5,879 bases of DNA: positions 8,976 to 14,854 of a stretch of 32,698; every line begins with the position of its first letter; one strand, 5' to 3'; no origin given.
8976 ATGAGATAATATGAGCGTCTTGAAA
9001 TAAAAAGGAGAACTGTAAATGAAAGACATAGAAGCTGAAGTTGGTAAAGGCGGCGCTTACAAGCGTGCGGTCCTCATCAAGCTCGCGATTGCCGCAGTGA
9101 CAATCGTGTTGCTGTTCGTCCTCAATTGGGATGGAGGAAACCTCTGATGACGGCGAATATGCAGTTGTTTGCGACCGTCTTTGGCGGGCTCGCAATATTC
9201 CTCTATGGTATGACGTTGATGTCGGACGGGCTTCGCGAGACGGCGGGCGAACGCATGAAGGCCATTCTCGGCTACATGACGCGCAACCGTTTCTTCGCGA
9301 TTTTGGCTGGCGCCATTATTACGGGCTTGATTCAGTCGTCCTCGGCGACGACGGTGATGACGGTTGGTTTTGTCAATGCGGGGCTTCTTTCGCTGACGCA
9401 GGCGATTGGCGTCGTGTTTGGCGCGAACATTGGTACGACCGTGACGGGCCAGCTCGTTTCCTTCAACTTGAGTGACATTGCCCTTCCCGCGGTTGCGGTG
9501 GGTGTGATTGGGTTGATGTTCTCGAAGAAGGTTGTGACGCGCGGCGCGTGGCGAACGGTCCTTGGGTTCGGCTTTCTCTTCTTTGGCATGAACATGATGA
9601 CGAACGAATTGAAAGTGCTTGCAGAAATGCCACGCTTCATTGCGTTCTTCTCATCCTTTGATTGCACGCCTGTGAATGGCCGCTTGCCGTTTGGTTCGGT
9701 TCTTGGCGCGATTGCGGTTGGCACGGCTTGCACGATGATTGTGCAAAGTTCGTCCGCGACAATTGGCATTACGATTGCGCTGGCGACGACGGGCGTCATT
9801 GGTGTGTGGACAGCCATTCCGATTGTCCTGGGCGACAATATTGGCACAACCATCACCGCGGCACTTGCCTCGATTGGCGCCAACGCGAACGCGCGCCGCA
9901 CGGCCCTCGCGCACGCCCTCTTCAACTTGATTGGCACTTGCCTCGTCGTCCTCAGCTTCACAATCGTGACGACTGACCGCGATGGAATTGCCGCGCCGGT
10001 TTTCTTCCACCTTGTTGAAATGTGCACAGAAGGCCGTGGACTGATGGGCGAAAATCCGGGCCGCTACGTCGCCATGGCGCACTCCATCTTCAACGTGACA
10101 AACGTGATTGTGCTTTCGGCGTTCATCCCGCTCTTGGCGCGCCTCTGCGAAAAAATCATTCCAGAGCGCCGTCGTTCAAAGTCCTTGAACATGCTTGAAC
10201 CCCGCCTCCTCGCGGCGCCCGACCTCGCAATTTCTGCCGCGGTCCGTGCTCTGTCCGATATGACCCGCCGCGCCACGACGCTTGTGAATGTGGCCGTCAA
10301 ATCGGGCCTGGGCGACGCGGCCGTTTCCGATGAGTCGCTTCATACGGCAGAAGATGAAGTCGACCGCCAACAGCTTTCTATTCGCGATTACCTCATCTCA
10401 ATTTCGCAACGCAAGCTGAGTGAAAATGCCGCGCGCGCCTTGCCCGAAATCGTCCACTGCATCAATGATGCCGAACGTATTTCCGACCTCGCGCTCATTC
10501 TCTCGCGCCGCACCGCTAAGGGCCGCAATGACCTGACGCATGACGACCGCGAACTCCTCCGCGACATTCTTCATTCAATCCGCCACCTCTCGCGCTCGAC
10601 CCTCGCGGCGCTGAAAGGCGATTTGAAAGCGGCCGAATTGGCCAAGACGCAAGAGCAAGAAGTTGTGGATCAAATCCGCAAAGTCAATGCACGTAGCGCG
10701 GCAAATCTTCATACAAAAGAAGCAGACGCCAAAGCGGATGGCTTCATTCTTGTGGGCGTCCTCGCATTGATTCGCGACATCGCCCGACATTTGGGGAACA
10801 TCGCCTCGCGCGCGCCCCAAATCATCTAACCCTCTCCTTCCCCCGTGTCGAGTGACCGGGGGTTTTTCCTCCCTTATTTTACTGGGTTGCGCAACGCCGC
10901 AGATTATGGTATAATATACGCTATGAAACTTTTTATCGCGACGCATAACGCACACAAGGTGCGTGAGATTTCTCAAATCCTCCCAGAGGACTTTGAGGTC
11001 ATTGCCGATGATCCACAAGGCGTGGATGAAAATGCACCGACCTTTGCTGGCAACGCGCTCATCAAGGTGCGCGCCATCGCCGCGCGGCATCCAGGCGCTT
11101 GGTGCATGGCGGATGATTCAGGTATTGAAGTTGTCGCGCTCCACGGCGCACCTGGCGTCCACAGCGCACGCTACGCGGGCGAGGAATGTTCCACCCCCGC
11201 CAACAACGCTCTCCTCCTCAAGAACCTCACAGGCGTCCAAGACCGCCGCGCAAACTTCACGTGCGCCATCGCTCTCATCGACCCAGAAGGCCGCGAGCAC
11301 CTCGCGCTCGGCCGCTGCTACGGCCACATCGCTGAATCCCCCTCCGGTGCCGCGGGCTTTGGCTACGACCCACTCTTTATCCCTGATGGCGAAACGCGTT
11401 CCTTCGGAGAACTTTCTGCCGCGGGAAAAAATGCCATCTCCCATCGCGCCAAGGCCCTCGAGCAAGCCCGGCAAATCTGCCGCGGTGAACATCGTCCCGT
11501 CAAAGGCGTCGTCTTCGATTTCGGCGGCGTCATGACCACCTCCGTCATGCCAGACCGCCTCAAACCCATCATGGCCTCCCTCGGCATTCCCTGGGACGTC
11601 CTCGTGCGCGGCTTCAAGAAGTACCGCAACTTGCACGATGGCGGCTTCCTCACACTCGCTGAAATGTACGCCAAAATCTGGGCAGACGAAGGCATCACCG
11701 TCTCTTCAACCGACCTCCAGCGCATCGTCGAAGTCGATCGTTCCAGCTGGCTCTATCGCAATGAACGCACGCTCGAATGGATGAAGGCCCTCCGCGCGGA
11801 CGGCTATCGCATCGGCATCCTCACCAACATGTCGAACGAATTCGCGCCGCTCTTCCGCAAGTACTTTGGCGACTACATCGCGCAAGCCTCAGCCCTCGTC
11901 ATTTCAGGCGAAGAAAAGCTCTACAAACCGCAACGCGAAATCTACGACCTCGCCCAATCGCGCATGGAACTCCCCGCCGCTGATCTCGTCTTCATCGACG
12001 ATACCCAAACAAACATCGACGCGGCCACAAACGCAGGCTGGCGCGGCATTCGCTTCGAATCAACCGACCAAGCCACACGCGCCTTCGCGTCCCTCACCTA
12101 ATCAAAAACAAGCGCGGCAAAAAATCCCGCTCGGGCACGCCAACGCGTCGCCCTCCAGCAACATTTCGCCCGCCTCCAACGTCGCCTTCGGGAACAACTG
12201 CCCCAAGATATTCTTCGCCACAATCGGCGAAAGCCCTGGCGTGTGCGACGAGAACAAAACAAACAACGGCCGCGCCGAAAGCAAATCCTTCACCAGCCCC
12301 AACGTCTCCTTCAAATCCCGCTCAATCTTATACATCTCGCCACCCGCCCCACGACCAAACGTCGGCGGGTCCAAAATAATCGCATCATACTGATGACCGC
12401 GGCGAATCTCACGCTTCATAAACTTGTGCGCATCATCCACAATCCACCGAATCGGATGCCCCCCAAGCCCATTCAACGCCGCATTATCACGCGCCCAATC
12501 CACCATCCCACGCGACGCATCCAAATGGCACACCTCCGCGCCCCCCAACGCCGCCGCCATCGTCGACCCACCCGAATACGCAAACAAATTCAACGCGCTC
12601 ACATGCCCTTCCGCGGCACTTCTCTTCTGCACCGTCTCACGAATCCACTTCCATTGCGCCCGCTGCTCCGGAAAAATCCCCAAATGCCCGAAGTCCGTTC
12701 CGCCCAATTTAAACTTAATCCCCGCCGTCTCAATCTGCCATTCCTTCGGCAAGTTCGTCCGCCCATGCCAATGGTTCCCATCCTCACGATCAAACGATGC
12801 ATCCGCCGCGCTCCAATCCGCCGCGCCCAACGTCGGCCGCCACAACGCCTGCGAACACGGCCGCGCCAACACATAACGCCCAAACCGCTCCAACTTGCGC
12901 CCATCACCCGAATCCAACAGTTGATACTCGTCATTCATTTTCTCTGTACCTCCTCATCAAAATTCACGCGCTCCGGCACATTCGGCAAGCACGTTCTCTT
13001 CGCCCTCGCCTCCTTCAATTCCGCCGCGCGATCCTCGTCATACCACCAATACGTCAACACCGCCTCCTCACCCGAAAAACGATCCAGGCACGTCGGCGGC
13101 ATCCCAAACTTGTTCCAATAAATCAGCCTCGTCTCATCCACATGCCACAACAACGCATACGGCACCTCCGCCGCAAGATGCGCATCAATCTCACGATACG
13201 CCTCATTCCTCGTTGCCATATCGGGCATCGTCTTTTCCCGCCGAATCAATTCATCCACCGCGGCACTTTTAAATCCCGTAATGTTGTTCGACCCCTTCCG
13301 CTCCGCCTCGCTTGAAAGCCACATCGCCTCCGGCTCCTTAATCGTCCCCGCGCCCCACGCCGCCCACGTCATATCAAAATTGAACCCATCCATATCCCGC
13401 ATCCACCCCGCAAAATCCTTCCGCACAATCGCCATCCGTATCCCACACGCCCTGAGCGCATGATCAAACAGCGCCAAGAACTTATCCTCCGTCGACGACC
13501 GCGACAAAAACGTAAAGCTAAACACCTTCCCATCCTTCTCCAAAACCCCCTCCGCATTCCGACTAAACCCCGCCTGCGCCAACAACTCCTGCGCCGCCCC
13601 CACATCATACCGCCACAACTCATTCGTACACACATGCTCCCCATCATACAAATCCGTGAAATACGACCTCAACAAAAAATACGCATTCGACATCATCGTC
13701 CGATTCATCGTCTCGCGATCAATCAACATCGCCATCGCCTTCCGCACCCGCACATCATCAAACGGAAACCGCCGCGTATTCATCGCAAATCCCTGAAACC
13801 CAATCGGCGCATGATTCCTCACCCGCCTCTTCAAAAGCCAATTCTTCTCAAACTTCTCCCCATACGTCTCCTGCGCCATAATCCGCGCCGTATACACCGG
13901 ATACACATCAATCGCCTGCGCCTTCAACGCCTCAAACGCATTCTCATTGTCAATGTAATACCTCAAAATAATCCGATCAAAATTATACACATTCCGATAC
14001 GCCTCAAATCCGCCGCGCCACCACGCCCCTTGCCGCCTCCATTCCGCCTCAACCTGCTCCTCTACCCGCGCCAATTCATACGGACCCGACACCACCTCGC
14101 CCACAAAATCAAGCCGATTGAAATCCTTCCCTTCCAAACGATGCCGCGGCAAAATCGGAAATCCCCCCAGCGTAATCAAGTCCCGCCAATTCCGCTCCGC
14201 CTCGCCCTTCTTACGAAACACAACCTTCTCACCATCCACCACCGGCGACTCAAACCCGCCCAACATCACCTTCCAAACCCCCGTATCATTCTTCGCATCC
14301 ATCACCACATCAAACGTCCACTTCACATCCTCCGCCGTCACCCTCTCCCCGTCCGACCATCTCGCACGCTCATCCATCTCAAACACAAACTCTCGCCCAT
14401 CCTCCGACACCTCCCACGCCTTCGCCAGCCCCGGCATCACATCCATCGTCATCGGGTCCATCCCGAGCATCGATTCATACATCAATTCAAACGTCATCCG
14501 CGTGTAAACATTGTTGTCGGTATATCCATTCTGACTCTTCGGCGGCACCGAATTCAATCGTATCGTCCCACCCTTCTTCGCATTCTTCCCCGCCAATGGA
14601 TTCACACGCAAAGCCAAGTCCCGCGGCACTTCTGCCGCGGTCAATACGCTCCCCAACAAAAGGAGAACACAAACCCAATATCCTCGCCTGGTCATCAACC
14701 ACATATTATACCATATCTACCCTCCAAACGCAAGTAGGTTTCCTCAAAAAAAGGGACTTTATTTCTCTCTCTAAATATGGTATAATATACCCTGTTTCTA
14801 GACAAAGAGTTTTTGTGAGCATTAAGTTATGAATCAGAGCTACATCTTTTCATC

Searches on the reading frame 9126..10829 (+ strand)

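Call 55: search_protein_families(library=pfam, proteins=[window:9126-10829:+], max_evalue=0.00001)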
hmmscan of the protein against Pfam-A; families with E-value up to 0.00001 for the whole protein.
window:9126-10829:+ (567 aa): 1 family
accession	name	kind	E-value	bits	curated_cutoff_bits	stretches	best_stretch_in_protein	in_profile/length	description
PF02690.20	Na_Pi_cotrans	-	2.3e-61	206.2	29.1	2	24-159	1-136/137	Na+/Pi-cotransporter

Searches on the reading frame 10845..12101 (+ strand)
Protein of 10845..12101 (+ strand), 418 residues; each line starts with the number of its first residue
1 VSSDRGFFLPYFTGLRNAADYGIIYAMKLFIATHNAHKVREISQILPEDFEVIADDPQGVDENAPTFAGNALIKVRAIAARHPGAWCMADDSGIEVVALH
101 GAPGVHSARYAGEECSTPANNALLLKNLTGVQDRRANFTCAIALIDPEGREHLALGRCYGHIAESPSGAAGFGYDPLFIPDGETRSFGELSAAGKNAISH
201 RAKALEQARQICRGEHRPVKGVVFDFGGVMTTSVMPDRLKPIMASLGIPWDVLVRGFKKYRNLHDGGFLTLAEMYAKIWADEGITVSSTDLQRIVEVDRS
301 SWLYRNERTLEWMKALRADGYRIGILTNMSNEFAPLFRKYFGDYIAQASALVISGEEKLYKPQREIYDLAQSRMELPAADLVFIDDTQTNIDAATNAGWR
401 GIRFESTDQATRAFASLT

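Call 55: search_protein_families(library=pfam, proteins=[window:10845-12101:+], max_evalue=0.00001)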
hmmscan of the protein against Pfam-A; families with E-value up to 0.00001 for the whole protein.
window:10845-12101:+ (418 aa): 3 families
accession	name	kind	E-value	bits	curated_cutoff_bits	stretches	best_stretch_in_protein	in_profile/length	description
PF01725.21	Ham1p_like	-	1.2e-58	198.6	22.5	1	29-210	1-185/186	Ham1 family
PF00702.32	Hydrolase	-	6.9e-12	46.6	26.4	1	219-398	1-191/191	haloacid dehalogenase-like hydrolase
PF13419.12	HAD_2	-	7.8e-08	33.1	23.8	1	307-400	82-174/178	Haloacid dehalogenase-like hydrolase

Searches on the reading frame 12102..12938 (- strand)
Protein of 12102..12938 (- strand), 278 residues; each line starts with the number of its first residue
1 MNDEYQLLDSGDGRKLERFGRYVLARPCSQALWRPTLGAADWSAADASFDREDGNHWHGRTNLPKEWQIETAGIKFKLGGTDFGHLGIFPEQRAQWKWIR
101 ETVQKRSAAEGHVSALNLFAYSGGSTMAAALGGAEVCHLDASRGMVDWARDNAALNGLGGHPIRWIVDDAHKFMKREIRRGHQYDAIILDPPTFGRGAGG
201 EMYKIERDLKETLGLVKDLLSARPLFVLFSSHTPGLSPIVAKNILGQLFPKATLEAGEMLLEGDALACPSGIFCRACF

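Call 55: search_protein_families(library=pfam, proteins=[window:12102-12938:-], max_evalue=0.00001)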
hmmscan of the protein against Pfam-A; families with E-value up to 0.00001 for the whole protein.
window:12102-12938:- (278 aa): 1 family
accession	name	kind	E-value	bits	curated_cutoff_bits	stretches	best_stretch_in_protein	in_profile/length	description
PF10672.15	Methyltrans_SAM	-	4.2e-18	66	27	1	63-221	82-229/286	S-adenosylmethionine-dependent methyltransferase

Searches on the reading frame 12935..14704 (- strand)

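Call 10: search_protein_families(library=pfam, proteins=[window:12935-14704:-])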
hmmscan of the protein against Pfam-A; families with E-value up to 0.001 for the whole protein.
window:12935-14704:- (589 aa): 1 family
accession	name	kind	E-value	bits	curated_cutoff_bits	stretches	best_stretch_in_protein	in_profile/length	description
PF00496.27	SBP_bac_5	-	2.2e-58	198.6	32.4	1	89-466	2-362/368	Bacterial extracellular solute-binding proteins, family 5 Middle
